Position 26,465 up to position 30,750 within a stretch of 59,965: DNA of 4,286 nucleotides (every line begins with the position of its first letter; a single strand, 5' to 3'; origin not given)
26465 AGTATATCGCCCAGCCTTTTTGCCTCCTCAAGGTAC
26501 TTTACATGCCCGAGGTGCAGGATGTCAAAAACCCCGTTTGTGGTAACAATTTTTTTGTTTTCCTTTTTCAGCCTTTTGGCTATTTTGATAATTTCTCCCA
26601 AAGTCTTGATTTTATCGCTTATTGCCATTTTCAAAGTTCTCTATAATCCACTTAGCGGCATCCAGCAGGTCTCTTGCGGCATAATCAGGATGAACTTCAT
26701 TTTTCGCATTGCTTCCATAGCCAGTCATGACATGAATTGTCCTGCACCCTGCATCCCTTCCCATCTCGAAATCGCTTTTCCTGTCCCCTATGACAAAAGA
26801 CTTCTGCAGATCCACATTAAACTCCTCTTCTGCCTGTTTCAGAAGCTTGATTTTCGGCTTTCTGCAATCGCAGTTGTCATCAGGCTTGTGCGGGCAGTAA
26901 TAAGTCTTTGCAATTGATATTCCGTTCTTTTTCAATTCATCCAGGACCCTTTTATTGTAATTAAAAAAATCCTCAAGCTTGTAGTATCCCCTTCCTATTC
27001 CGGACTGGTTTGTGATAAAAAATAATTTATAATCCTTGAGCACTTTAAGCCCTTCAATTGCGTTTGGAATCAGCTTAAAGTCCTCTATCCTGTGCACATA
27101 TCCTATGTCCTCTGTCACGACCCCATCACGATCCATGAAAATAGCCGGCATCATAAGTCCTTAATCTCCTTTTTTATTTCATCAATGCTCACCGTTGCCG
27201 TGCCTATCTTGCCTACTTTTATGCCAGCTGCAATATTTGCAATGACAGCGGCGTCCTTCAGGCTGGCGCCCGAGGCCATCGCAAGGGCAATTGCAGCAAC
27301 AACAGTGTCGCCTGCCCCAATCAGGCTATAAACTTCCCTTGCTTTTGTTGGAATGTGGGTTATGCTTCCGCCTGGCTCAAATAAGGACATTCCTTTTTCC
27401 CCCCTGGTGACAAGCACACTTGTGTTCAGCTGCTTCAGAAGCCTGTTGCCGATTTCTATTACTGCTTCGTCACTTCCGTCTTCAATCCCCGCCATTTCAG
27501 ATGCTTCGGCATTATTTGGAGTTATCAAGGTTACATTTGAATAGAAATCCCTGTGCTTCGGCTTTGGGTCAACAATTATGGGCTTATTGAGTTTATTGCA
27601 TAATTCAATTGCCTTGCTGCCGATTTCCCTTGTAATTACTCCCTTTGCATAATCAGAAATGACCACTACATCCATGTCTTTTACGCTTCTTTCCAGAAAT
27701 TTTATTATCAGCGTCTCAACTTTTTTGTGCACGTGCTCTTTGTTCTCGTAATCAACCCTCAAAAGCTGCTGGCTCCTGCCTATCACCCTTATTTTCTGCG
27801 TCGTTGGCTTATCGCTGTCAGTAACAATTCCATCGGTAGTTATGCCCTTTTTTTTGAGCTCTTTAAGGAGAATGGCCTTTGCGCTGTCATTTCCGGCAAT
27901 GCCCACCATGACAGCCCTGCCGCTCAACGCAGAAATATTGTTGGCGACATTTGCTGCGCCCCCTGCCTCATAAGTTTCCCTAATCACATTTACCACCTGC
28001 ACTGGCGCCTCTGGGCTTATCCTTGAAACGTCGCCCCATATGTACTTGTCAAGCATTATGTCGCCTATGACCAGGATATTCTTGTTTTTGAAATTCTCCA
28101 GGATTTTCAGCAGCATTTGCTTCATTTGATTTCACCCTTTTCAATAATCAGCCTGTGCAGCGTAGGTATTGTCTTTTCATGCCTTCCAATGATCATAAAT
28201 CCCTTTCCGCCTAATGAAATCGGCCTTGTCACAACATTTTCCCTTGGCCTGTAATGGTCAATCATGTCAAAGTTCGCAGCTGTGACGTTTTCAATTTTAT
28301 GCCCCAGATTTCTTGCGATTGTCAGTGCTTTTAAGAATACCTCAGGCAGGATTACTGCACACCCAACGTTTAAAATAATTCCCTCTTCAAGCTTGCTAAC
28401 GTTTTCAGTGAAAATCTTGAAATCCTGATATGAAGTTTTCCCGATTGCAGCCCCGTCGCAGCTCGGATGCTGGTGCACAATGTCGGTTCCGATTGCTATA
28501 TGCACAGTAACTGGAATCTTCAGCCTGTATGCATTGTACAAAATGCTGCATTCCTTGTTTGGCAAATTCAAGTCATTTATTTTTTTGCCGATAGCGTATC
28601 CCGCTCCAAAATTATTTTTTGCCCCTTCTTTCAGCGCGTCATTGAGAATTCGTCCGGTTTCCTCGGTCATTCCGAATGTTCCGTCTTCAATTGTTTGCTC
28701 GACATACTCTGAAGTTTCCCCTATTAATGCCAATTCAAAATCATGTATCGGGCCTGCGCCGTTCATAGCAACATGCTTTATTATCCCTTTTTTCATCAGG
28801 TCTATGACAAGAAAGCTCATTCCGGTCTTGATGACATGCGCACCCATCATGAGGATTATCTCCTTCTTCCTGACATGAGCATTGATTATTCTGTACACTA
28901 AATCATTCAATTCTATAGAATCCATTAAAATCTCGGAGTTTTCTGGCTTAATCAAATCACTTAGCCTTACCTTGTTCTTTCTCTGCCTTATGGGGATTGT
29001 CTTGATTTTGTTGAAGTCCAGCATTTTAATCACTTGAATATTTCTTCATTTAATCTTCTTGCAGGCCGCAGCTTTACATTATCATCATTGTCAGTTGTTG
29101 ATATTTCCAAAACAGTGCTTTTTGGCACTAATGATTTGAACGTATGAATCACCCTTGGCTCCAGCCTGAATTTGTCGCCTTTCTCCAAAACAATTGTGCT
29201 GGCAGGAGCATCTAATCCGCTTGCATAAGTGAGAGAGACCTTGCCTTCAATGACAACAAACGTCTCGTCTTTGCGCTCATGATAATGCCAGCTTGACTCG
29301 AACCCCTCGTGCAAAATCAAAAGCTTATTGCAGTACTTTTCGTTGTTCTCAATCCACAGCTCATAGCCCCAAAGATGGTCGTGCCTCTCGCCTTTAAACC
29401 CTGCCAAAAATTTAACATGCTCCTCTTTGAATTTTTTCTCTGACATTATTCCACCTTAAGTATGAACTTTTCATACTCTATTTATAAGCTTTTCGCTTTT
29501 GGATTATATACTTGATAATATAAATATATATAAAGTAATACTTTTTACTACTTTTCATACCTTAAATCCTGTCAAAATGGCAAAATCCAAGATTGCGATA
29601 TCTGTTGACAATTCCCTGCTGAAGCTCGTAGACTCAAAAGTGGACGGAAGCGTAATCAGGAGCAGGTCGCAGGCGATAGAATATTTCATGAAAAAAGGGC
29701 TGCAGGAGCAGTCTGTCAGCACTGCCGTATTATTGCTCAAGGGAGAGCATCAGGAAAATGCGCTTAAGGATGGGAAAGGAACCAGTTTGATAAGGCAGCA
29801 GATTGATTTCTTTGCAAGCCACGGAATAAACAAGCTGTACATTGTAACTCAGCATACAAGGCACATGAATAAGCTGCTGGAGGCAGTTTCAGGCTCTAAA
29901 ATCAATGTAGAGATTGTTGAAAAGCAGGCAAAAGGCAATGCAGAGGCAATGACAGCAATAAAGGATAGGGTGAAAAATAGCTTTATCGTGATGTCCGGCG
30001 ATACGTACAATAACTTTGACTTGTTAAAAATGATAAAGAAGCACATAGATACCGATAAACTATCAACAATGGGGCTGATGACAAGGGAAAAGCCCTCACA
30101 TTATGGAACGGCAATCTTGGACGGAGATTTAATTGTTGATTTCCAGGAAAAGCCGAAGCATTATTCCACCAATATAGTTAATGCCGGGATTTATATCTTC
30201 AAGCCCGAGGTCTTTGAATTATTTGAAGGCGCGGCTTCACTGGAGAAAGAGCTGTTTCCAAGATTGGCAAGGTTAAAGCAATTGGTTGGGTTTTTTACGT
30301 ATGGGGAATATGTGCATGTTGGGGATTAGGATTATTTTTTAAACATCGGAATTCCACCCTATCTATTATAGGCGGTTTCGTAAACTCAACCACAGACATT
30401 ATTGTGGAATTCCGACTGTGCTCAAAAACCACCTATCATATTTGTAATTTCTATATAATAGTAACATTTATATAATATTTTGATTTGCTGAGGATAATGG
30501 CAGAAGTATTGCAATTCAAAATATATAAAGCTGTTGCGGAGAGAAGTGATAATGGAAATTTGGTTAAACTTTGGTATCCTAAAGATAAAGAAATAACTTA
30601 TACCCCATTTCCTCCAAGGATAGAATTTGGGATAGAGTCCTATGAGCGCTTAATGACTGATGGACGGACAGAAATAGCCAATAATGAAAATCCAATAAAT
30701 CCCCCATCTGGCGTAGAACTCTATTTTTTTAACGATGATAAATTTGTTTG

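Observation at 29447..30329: An RHH DNA-binding domain fused to a catalytically degenerate sugar-nucleotidyltransferase domain is a candidate nucleotide-sugar-sensing regulator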

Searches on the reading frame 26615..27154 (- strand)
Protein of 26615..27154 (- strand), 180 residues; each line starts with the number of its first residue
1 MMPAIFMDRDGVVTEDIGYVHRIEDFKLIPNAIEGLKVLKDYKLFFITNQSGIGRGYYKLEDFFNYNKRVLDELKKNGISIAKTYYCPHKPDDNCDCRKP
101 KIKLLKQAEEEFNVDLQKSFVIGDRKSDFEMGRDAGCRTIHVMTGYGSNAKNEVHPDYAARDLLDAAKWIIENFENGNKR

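Call 5: search_protein_families(library=pfam, proteins=[window:26615-27154:-], max_evalue=0.01)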
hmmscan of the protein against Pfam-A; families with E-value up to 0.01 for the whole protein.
window:26615-27154:- (180 aa): 6 families
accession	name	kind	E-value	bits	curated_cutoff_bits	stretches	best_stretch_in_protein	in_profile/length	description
PF13242.12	Hydrolase_like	-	3e-14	53.1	22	1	97-166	2-75/75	HAD-hyrolase-like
PF13419.12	HAD_2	-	2.4e-08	34.7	23.8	1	93-142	129-178/178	Haloacid dehalogenase-like hydrolase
PF08645.17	PNK3P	-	4.7e-07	30.1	22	1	25-127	26-128/161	Polynucleotide kinase 3 phosphatase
PF00702.32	Hydrolase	-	6.4e-06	27.1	26.4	1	16-136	87-191/191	haloacid dehalogenase-like hydrolase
PF12710.13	HAD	-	0.0057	17.5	27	1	91-133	145-189/189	haloacid dehalogenase-like hydrolase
PF13344.12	Hydrolase_6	-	0.0078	16.7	27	0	5-54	1-43/101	Haloacid dehalogenase-like hydrolase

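Call 6: search_protein_families(library=ncbifam, proteins=[window:26615-27154:-], max_evalue=0.01)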
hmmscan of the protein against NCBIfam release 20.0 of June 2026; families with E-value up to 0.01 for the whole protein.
window:26615-27154:- (180 aa): 23 families
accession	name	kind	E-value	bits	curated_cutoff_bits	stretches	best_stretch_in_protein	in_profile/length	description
NF006506.0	PRK08942.1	equivalog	1.7e-48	164.6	178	1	1-172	2-179/182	D-glycero-beta-D-manno-heptose 1,7-bisphosphate 7-phosphatase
NF050049.1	HBPPhtaseGmhB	domain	9.1e-42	142.8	250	1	4-144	5-145/171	D-glycero-alpha-D-manno-heptose-1,7-bisphosphate 7-phosphatase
TIGR01656.1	Histidinol-ppas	subfamily_domain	4.1e-41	140.3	84.15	1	3-140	1-143/149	histidinol-phosphate phosphatase domain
TIGR00213.1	GmhB_yaeD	subfamily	2e-39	135.1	149.6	1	3-165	2-173/176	D-glycero-beta-D-manno-heptose 1,7-bisphosphate 7-phosphatase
NF005264.0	PRK06769.1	equivalog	1.1e-34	119.7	217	1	2-173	4-174/175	HAD-IIIA family hydrolase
NF003937.0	PRK05446.1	equivalog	1.1e-30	106.9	443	1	3-143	4-149/355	bifunctional histidinol-phosphatase/imidazoleglycerol-phosphate dehydratase HisB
TIGR01662.1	HAD-SF-IIIA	subfamily_domain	3.9e-30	104.8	44.6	1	4-144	2-140/141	HAD-IIIA family hydrolase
TIGR01261.1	hisB_Nterm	equivalog_domain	1.3e-29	102.7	140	1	3-142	2-146/161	histidinol-phosphatase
NF009695.0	PRK13222.1-2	equivalog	3.2e-09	36.6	225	1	93-170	144-222/226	phosphoglycolate phosphatase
TIGR01449.2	PGP_bact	equivalog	7.9e-07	28.8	180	1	93-159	135-202/213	phosphoglycolate phosphatase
TIGR01460.1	HAD-SF-IIA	subfamily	1.5e-06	28.2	100.15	1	99-145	197-246/246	HAD-IIA family hydrolase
NF009696.0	PRK13222.1-3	equivalog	2.2e-06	27.5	359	1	93-153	137-197/223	N-acetylmuramic acid 6-phosphate phosphatase MupP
NF009804.0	PRK13288.1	equivalog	1e-05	25.1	218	1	93-166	132-206/215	pyrophosphatase PpaX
TIGR01452.1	PGP_euk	subfamily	1.1e-05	25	201.95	1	98-163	201-276/279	phosphoglycolate/pyridoxal phosphate family phosphatase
TIGR01549.1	HAD-SF-IA-v1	subfamily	1.9e-05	25.1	23.3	1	93-136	108-149/149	HAD-IA family hydrolase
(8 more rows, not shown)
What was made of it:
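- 26612..27154 (-): Heptose-1,7-bisphosphate phosphatase GmhB. NF006506 at 1.7e-48 and TIGR00213 at 2e-39 (call 6).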

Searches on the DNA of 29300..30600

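Call 70: search_rna_families(source=window, start=29300, end=30600, threshold=evalue, max_evalue=1)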
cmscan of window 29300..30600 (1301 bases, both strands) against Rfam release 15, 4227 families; matches with E-value up to 1: 1.
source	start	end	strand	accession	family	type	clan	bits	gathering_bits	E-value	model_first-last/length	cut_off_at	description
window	29470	29499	-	RF02914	DUF805b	Cis-reg;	CL00115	14.4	35.6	0.68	1-35/35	no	DUF805b RNA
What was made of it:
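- Tried and rejected: Rfam gives only a sub-threshold chance hit (call 70).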

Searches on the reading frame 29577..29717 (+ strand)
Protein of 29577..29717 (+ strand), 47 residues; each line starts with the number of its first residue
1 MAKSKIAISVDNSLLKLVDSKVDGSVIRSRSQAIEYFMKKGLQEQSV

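Call 34: search_solved_structures(query=A5, max_evalue=1, show_alignments=3)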
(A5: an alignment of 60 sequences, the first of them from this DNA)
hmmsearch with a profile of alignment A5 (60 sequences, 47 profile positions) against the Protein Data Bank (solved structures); distinct sequences matched with E-value up to 1: 14.
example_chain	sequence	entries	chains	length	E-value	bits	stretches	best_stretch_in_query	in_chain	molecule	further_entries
1q5v_A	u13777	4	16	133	3.5e-09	39.8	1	4-45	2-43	Nickel responsive regulator | Nickel-responsive regulator | Nickel-responsive regulatory protein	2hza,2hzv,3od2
8u12_A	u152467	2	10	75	3.6e-07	33.4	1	1-40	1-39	Antitoxin Rv0298 | Antitoxin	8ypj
2bj1_A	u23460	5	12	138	0.00015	25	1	5-40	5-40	NICKEL RESPONSIVE REGULATOR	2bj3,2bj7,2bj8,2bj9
1b01_A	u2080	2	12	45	0.00048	23.4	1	2-41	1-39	TRANSCRIPTIONAL REPRESSOR COPG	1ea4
2cpg_A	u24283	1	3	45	0.00049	23.3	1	2-41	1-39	TRANSCRIPTIONAL REPRESSOR COPG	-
2wvb_A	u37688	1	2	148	0.021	18.1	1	5-43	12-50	PUTATIVE NICKEL-RESPONSIVE REGULATOR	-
2wvd_A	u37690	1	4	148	0.023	18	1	5-43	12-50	PUTATIVE NICKEL-RESPONSIVE REGULATOR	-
3pht_A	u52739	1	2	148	0.024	18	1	5-43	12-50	Putative nickel-responsive regulator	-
2ca9_A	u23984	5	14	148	0.024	18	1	5-43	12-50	PUTATIVE NICKEL-RESPONSIVE REGULATOR | nickel-responsive regulator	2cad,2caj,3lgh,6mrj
2wvc_A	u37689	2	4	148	0.024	18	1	5-43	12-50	PUTATIVE NICKEL-RESPONSIVE REGULATOR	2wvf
2wve_A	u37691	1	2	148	0.024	17.9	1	5-43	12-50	PUTATIVE NICKEL-RESPONSIVE REGULATOR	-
8imh_A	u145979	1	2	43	0.17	15.2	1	5-38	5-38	Antitoxin MazE9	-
4p78_A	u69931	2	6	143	0.34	14.2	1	8-34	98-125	HicB3 antitoxin | Antitoxin HicB3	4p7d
6kyt_P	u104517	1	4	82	0.94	12.8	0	5-38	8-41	Antitoxin MazE9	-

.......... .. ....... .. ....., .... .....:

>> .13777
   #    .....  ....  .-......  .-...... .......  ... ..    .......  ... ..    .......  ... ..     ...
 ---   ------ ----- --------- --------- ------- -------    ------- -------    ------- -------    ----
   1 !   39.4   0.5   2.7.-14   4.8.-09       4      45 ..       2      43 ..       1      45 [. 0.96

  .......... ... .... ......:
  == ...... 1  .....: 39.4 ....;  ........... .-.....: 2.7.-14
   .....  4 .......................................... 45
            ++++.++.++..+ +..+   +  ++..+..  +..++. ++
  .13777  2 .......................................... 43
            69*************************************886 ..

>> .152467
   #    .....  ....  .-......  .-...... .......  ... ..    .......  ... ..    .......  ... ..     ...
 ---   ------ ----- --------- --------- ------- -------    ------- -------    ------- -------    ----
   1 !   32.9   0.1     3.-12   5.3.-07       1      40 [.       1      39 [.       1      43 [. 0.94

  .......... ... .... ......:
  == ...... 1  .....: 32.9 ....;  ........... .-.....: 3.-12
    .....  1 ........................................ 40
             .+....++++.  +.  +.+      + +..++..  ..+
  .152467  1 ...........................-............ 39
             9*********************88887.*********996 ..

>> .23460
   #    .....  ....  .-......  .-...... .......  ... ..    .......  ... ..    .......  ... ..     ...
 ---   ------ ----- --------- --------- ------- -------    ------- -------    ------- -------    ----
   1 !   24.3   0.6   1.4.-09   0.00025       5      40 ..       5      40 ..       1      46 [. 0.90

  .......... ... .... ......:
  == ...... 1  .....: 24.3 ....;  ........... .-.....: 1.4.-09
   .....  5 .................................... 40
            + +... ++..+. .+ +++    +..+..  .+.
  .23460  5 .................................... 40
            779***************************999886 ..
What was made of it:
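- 29577..29717 (+): NikR-type ribbon-helix-helix DNA-binding domain (residues 1-47; β-strand KIAIS; helix-2 N-cap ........). Profile against solved structures: E. coli NikR 3.5e-9, then CopG and RHH antitoxins (call 34).
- On Ribbon-helix-helix (CopG/Arc/MetJ/NikR) DNA-binding domain superfamily: The N-terminal profile hits NikR (3.5e-9), CopG (4.8e-4) and RHH antitoxins (call 34). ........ aligns with NikR NRSEAIR (call 34).
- Closest known: NikR. Same: The N-terminal RHH is the closest sequence match (call 34).
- Checked: A profile of the N-terminal 47 residues finds the E. coli NikR RHH as its best solved-structure match (E=3.5e-9), followed by an RHH antitoxin, P. horikoshii NikR and CopG (call 34).
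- RHH profile finds NikR at 3.5e-9 (call 34).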
